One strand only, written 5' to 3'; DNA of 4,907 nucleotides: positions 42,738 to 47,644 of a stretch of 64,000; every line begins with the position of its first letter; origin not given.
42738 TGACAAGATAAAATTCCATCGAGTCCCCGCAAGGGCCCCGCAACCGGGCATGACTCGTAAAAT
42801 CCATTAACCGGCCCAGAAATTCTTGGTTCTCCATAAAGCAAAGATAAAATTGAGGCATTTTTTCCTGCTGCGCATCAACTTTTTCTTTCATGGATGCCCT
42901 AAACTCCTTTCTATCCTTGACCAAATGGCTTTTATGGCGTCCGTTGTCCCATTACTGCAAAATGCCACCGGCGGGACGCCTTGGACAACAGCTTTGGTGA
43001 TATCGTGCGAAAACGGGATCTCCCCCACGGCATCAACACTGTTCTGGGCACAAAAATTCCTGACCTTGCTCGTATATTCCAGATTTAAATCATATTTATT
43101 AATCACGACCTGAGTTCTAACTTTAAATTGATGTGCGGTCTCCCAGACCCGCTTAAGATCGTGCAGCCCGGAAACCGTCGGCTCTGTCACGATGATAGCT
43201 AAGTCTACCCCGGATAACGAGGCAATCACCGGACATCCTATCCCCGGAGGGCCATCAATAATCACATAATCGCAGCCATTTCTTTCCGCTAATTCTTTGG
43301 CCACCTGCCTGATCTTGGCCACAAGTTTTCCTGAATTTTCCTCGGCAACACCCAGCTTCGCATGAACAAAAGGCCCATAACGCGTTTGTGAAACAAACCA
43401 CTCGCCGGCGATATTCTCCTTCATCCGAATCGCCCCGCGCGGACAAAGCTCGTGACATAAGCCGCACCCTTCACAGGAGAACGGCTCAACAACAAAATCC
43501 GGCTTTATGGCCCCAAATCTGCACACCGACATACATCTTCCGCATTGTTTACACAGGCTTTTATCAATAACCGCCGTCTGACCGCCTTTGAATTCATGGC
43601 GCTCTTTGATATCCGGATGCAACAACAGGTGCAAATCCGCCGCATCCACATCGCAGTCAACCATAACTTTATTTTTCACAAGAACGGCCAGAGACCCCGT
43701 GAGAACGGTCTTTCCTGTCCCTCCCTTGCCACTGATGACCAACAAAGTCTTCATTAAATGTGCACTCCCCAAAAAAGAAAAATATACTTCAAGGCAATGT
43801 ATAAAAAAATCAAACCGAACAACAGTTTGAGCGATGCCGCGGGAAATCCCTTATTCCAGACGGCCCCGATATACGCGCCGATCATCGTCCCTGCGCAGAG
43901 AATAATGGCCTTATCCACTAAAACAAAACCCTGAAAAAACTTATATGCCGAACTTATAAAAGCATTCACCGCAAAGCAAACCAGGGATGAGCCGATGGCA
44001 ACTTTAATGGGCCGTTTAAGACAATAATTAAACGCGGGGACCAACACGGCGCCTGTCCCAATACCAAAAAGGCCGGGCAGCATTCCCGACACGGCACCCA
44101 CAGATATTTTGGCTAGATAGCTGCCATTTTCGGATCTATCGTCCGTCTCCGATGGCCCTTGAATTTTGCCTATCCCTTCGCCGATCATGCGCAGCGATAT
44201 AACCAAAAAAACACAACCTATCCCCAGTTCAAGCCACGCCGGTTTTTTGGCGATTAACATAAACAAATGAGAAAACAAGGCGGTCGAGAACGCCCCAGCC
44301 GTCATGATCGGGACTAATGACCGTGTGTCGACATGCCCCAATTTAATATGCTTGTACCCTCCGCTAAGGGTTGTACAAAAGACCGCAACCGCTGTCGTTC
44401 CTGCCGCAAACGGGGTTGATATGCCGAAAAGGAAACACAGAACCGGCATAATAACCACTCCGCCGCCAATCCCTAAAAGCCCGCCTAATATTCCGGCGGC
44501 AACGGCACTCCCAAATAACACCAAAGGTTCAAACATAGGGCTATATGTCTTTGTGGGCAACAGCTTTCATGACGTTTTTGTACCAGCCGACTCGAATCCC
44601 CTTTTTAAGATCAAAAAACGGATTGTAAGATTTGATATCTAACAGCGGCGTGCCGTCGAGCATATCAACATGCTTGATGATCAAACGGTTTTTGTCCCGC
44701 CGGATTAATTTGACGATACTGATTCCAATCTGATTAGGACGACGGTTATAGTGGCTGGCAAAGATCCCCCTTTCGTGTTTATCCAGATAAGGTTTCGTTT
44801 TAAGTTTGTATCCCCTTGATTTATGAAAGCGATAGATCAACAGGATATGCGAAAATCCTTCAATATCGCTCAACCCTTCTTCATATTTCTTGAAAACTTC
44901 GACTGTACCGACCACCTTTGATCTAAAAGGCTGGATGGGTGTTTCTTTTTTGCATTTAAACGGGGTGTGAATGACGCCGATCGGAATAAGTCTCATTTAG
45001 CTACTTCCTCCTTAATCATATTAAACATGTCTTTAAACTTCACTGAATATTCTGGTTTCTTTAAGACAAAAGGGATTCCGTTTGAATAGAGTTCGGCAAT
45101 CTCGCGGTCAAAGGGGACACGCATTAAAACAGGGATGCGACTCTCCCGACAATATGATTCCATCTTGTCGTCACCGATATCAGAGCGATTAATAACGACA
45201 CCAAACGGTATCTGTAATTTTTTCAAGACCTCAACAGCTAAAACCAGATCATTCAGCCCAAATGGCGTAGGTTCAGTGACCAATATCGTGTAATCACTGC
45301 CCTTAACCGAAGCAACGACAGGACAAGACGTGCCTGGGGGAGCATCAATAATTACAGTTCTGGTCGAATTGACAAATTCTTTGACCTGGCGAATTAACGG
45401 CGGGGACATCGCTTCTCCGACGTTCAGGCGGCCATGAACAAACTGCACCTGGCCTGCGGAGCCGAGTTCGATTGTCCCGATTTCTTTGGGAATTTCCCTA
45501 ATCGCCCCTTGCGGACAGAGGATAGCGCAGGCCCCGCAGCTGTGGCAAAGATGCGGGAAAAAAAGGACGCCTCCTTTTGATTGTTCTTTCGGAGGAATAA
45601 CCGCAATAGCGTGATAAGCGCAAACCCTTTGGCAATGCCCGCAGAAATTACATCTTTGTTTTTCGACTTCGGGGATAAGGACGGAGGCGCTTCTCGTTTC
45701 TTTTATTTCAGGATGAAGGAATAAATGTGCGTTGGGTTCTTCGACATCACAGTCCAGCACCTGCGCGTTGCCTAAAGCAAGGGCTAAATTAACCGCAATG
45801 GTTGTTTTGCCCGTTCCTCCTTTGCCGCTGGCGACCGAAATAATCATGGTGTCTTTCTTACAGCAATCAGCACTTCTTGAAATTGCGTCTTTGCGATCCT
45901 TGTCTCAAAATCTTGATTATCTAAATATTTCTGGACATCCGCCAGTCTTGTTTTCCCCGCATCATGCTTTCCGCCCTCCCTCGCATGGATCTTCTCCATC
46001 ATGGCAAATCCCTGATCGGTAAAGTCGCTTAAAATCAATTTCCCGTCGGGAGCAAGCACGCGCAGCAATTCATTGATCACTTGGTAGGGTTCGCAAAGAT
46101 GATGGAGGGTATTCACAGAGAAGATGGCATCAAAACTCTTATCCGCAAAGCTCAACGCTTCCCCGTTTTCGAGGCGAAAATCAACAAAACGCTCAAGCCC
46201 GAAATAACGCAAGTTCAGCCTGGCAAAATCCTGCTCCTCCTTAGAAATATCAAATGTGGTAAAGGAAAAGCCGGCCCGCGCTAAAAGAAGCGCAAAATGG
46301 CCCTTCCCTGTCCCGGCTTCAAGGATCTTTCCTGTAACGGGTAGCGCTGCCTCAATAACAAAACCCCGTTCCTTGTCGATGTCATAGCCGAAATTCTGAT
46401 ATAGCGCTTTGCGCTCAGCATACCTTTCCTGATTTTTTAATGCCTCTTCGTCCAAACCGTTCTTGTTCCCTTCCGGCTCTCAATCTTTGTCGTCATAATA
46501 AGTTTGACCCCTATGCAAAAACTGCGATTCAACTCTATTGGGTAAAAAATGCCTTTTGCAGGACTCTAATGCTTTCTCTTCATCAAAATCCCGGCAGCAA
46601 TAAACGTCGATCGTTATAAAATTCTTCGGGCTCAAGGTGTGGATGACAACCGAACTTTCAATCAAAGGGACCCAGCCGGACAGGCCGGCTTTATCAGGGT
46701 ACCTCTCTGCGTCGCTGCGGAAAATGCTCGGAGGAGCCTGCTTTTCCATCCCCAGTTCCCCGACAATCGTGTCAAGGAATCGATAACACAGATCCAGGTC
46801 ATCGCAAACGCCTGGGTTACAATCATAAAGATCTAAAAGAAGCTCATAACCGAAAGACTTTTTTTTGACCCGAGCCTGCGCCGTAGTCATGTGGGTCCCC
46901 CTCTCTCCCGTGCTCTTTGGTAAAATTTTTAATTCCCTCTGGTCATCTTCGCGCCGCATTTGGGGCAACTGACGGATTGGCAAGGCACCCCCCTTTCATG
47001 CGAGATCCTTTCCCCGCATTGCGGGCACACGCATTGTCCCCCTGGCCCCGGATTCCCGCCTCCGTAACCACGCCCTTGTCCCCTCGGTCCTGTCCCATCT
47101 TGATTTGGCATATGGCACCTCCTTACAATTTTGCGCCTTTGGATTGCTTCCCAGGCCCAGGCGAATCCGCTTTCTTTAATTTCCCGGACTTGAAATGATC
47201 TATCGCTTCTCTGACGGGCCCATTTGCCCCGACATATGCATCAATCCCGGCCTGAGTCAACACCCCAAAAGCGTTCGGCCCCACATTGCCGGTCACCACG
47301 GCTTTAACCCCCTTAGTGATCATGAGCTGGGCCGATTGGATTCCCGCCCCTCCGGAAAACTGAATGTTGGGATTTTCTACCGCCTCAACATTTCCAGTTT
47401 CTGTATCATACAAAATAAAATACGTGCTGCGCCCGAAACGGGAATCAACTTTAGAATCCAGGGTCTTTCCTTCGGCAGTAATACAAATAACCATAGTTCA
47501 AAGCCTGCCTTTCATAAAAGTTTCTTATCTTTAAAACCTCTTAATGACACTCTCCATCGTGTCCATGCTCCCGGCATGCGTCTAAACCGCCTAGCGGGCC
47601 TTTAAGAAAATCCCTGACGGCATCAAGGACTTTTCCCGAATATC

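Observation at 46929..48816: Shared N-terminal MP-x-x-(D/N)-G-x-G-P tag on three proteins of the operon, including the Fur-family regulator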

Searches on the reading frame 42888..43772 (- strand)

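Call 3: search_protein_families(library=pfam, proteins=[window:42888-43772:-], max_evalue=0.01)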
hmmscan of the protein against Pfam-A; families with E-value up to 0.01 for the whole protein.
window:42888-43772:- (294 aa): 19 families
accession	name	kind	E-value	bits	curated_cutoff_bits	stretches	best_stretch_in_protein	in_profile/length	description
PF00037.32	Fer4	-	4.8e-14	51.9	21.1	2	68-90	2-24/24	4Fe-4S binding domain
PF10609.15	ParA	-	3.4e-13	50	27.1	2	154-283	100-241/246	NUBPL iron-transfer P-loop NTPase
PF01656.29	CbiA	-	1.5e-12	48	25.4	1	11-266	2-123/125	CobQ/CobB/MinD/ParA nucleotide binding domain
PF12838.12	Fer4_7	-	5e-11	43.3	27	2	55-88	19-52/52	4Fe-4S dicluster domain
PF12837.12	Fer4_6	-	3e-10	40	25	1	67-89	2-24/24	4Fe-4S binding domain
PF13614.12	AAA_31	-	6e-08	33.3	27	1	164-220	115-171/177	AAA domain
PF13484.11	Fer4_16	-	1.4e-07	32.6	30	1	100-121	2-24/66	4Fe-4S double cluster binding domain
PF14697.11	Fer4_21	-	1.4e-07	31.9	35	1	67-117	1-59/59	4Fe-4S dicluster domain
PF13237.11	Fer4_10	-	5e-06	26.8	25.5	1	68-111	3-53/53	4Fe-4S dicluster domain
PF13187.11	Fer4_9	-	1.4e-05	25.5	27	1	74-115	2-52/52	4Fe-4S dicluster domain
PF12797.12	Fer4_2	-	1.6e-05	25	24.5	1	68-84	4-20/22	4Fe-4S binding domain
PF25160.1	LdpA_Fe-S-bd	-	1.9e-05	24.8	27.6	0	69-90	23-44/49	LdpA Fe-S cluster-binding domain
PF00009.33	GTP_EFTU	-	7.5e-05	22.8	26.5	1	182-280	86-175/188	Elongation factor Tu GTP binding domain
PF12798.12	Fer4_3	-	0.00018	22.5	27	0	100-114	1-15/15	4Fe-4S binding domain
PF13534.11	Fer4_17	-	0.00078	20.4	22.2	0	99-115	1-17/61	4Fe-4S dicluster domain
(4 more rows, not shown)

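Call 61: search_protein_families(library=ncbifam, proteins=[window:42888-43772:-], max_evalue=0.01)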
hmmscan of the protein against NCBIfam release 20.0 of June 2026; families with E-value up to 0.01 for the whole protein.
window:42888-43772:- (294 aa): 61 families (the best 25 are shown)
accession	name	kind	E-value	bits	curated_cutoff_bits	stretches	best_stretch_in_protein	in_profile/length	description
TIGR01969.1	minD_arch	subfamily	5.8e-17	61.7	201.75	2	152-275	96-217/251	cell division ATPase MinD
TIGR01968.1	minD_bact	equivalog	1.4e-16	60.7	212.9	2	153-288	100-237/261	septum site-determining protein MinD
NF041136.1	MrpORP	equivalog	2.8e-12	46.6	450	2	153-272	102-232/365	iron-sulfur cluster carrier protein MrpORP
NF041891.1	hdrA_Methbact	equivalog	8.4e-11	40.8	1300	1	66-126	566-629/762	ferredoxin:CoB-CoM heterodisulfide reductase subunit HdrA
NF040770.1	hetero_SS_HdrA2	exception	1.5e-10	39.9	1100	1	65-120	570-628/777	CoB-CoM heterodisulfide reductase HdrA2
NF041778.1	hetero_SS_HdrA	equivalog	1.6e-09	36.2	1400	1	65-118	580-636/771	ferredoxin:CoB-CoM heterodisulfide reductase subunit HdrA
NF008079.0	PRK10818.1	equivalog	1.1e-08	34.7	508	1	155-211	103-158/270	septum site-determining protein MinD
TIGR02700.1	flavo_MJ0208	hypoth_equivalog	1.2e-08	34.5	251.35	1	59-117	135-196/234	dihydromethanopterin reductase (acceptor)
NF041546.1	ParA_partition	equivalog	1.9e-08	34.1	180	1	155-247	64-162/203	ParA family partition ATPase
TIGR02179.1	PorD_KorD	subfamily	2.2e-07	30.9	60.05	2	68-119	21-76/78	2-oxoacid:acceptor oxidoreductase, delta subunit, pyruvate/2-ketoisovalerate family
NF045480.1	FdxA_Actino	equivalog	1.1e-06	28.9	125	0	95-150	35-91/107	ferredoxin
TIGR04105.1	FeFe_hydrog_B1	subfamily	1.1e-06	27.6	450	1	65-89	135-159/462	monomeric [FeFe] hydrogenase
NF040684.1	PorD_Arch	equivalog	1.7e-06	28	120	1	68-119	28-83/85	pyruvate synthase subunit PorD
TIGR01944.1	rnfB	subfamily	1.7e-06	27.7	68.7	1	60-120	100-165/190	RnfABCDGE type electron transport complex subunit B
NF058577.1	FdxA_fam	equivalog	2.2e-06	27.8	65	1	63-88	27-52/52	4Fe-4S ferredoxin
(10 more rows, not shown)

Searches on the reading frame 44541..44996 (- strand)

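Call 3: search_protein_families(library=pfam, proteins=[window:44541-44996:-], max_evalue=0.01)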
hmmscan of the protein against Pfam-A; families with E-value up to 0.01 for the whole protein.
window:44541-44996:- (151 aa): 1 family
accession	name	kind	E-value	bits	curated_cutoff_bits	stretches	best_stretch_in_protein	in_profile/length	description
PF01980.22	TrmO_N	-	3.6e-34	117.9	26.8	1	18-129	1-116/116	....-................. O N-terminal domain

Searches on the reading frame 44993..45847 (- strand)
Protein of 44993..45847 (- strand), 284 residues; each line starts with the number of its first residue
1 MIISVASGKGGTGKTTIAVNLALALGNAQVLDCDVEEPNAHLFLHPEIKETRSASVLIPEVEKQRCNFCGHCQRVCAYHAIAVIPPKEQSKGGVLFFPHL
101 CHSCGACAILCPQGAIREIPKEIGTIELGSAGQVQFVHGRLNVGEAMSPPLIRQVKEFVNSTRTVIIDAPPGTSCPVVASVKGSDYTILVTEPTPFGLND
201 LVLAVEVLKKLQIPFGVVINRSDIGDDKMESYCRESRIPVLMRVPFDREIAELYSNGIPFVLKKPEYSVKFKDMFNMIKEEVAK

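Call 3: search_protein_families(library=pfam, proteins=[window:44993-45847:-], max_evalue=0.01)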
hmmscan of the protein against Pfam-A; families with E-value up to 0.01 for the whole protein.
window:44993-45847:- (284 aa): 13 families
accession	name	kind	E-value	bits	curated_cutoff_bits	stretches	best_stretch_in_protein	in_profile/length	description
PF10609.15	ParA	-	2.1e-18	67.1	27.1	2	2-59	5-67/246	NUBPL iron-transfer P-loop NTPase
PF01656.29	CbiA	-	7.7e-16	58.6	25.4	1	3-260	1-125/125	CobQ/CobB/MinD/ParA nucleotide binding domain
PF13614.12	AAA_31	-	3.8e-10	40.4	27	1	2-36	3-39/177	AAA domain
PF12838.12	Fer4_7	-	7.3e-08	33.2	27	1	65-115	1-52/52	4Fe-4S dicluster domain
PF12837.12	Fer4_6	-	1.2e-07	31.7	25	2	58-81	1-24/24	4Fe-4S binding domain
PF00037.32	Fer4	-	4e-07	30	21.1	1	98-117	5-24/24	4Fe-4S binding domain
PF13484.11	Fer4_16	-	5.2e-06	27.6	30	0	101-119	2-20/66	4Fe-4S double cluster binding domain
PF13187.11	Fer4_9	-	7.8e-06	26.3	27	1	65-116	1-52/52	4Fe-4S dicluster domain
PF13237.11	Fer4_10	-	8.6e-05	22.8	25.5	1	61-112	4-53/53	4Fe-4S dicluster domain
PF14697.11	Fer4_21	-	0.00018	22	35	1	61-116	3-57/59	4Fe-4S dicluster domain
PF13500.12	AAA_26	-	0.00043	20.6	27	1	187-250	131-194/198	AAA domain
PF09140.17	MipZ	-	0.0029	17.4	20.7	1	2-37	2-41/262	ATPase MipZ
PF00142.24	Fer4_NifH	-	0.007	16.3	25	0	7-49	6-52/271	4Fe-4S iron sulfur cluster binding proteins, NifH/frxC family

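Call 61: search_protein_families(library=ncbifam, proteins=[window:44993-45847:-], max_evalue=0.01)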
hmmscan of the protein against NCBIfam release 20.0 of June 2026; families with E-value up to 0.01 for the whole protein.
window:44993-45847:- (284 aa): 63 families (the best 25 are shown)
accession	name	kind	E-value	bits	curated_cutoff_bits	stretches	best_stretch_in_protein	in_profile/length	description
TIGR01969.1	minD_arch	subfamily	7.9e-22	77.6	201.75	2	154-267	101-217/251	cell division ATPase MinD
NF041136.1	MrpORP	equivalog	2.6e-15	56.6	450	2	165-281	118-247/365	iron-sulfur cluster carrier protein MrpORP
NF041546.1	ParA_partition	equivalog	6.1e-14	52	180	2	2-34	1-37/203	ParA family partition ATPase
NF008669.0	PRK11670.1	equivalog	3.7e-09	36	348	1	2-40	109-151/369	iron-sulfur cluster carrier protein ApbC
TIGR01968.1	minD_bact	equivalog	1.2e-08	34.7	212.9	1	2-28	3-29/261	septum site-determining protein MinD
NF040770.1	hetero_SS_HdrA2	exception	1.3e-07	30.1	1100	1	57-117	570-624/777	CoB-CoM heterodisulfide reductase HdrA2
NF042909.1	FMH_DH_FwdF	exception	1.5e-07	30.9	375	1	61-117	254-312/336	tungsten-dependent formylmethanofuran dehydrogenase subunit FwdF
NF043039.1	HgcAB_like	equivalog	5.5e-07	29.5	285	1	29-117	266-350/350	HgcAB-like fusion protein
NF040864.1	HgcB_ferredoxin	equivalog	6e-07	29.2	99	1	60-117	10-62/93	mercury methylation ferredoxin HgcB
TIGR02700.1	flavo_MJ0208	hypoth_equivalog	7.7e-07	28.6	251.35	1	52-118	136-196/234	dihydromethanopterin reductase (acceptor)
TIGR01971.1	NuoI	subfamily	1.3e-06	28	113.05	1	38-85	55-102/121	NADH-quinone oxidoreductase, chain I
NF053622.1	ATPseBagAMYCTU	equivalog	1.6e-06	27.8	400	1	5-43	11-53/325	ATPase BagA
NF038196.1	ferrodoxin_EFR1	subfamily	3.2e-06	27.4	75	1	63-117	183-230/242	EFR1 family ferrodoxin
TIGR02179.1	PorD_KorD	subfamily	4.8e-06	26.6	60.05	1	52-121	13-77/78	2-oxoacid:acceptor oxidoreductase, delta subunit, pyruvate/2-ketoisovalerate family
TIGR03018.1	pepcterm_TyrKin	hypoth_equivalog_domain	5.1e-06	26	230.65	1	2-45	37-85/207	XrtA-associated tyrosine autokinase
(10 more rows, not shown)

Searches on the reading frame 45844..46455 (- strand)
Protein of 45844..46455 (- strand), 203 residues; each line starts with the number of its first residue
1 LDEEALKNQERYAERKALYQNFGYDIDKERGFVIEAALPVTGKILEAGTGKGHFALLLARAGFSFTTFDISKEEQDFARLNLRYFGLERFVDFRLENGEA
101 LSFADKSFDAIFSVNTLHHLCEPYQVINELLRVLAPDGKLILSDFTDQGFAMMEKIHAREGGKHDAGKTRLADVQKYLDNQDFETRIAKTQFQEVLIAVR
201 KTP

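Call 3: search_protein_families(library=pfam, proteins=[window:45844-46455:-], max_evalue=0.01)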
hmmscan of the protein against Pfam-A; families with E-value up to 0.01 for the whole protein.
window:45844-46455:- (203 aa): 11 families
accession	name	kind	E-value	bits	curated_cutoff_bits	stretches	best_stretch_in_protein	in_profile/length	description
PF08241.18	Methyltransf_11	-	6.4e-22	78.4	21.2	1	45-142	1-95/95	Methyltransferase domain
PF13847.12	Methyltransf_31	-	7e-18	65.2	27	1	43-146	6-113/145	Methyltransferase domain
PF13649.12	Methyltransf_25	-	2e-17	64.1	27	1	44-138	1-97/97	Methyltransferase domain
PF13489.12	Methyltransf_23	-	1.5e-15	57.8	27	1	38-149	20-123/164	Methyltransferase domain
PF08242.18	Methyltransf_12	-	2.2e-13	51.2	30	1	45-140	1-98/98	Methyltransferase domain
PF01209.24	Ubie_methyltran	-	2.2e-06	27.6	20.1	1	43-154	50-163/233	ubiE/COQ5 methyltransferase family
PF13578.12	Methyltransf_24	-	0.00095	20.5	26.3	1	45-144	1-104/105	Methyltransferase domain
PF07021.18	MetW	-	0.0054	16.8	21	1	37-134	10-102/193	Methionine biosynthesis protein MetW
PF08003.17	Methyltransf_9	-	0.0066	15.9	23.8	1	99-144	175-219/315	Protein of unknown function (DUF1698)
PF06080.18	DUF938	-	0.0069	16.6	27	0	33-134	17-129/202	Protein of unknown function (DUF938)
PF03848.20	TehB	-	0.0085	16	20.4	0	19-77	8-67/193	Tellurite resistance protein TehB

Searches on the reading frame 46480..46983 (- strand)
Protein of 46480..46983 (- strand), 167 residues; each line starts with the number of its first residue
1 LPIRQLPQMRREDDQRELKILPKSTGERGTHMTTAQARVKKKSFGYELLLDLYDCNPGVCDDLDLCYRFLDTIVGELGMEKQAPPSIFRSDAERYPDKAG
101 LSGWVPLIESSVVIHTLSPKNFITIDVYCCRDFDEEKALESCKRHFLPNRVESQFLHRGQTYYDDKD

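Call 3: search_protein_families(library=pfam, proteins=[window:46480-46983:-], max_evalue=0.01)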
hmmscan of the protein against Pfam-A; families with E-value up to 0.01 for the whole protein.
window:46480-46983:- (167 aa): 1 family
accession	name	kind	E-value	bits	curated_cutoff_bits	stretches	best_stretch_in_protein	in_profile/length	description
PF02675.21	AdoMet_dc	-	1.5e-17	64.3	25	1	48-159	2-107/107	S-adenosylmethionine decarboxylase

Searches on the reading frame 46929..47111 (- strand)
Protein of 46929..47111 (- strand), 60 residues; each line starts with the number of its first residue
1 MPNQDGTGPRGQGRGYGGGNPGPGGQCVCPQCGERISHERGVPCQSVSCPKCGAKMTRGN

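Call 3: search_protein_families(library=pfam, proteins=[window:46929-47111:-], max_evalue=0.01)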
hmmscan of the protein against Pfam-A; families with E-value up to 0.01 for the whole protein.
window:46929-47111:- (60 aa): 6 families
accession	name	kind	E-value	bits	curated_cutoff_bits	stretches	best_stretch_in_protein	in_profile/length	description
PF13240.11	Zn_Ribbon_1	-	0.00015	21.9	25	0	49-55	2-8/23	zinc-ribbon domain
PF13248.11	Zn_ribbon_3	-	0.00087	19.1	27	0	47-55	3-11/26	zinc-ribbon domain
PF18439.7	zf_UBZ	-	0.0013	18.7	25.6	0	27-39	3-15/32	Ubiquitin-Binding Zinc Finger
PF01396.24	Zn_ribbon_Top1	-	0.003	17.7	32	0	47-57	2-12/39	Topoisomerase DNA binding C4 zinc finger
PF24463.1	DUF7577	-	0.0038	17.2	28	0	46-54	2-10/27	Domain of unknown function (DUF7577)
PF25207.1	DUF7837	-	0.0064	16.9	27.8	0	28-39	7-18/47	Domain of unknown function (DUF7837)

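Call 61: search_protein_families(library=ncbifam, proteins=[window:46929-47111:-], max_evalue=0.01)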
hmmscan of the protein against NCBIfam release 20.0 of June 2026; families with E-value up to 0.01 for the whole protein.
window:46929-47111:- (60 aa): 1 family
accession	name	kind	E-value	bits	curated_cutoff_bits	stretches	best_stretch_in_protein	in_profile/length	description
NF033497.1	rubre_like_arch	subfamily_domain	0.0074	16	32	0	29-56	3-26/34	rubrerythrin-like domain-containing protein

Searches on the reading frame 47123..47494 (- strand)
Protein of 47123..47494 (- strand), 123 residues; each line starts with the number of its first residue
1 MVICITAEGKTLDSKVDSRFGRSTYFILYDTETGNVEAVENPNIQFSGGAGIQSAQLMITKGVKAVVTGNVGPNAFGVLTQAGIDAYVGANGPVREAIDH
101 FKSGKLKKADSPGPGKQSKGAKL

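Call 3: search_protein_families(library=pfam, proteins=[window:47123-47494:-], max_evalue=0.01)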
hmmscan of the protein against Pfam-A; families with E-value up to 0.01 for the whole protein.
window:47123-47494:- (123 aa): 1 family
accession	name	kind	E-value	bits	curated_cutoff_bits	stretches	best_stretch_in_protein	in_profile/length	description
PF02579.22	Nitro_FeMo-Co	-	3.8e-26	91.6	26.3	1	13-102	2-93/94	Dinitrogenase iron-molybdenum cofactor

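Call 61: search_protein_families(library=ncbifam, proteins=[window:47123-47494:-], max_evalue=0.01)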
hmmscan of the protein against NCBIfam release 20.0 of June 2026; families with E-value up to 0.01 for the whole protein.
window:47123-47494:- (123 aa): 2 families
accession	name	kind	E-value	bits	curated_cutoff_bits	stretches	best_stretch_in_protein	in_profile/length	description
NF041136.1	MrpORP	equivalog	2.9e-06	26.8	450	1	13-104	273-363/365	iron-sulfur cluster carrier protein MrpORP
TIGR01290.1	nifB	equivalog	0.0017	17.2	343.65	1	13-100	339-436/441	nitrogenase cofactor biosynthesis protein NifB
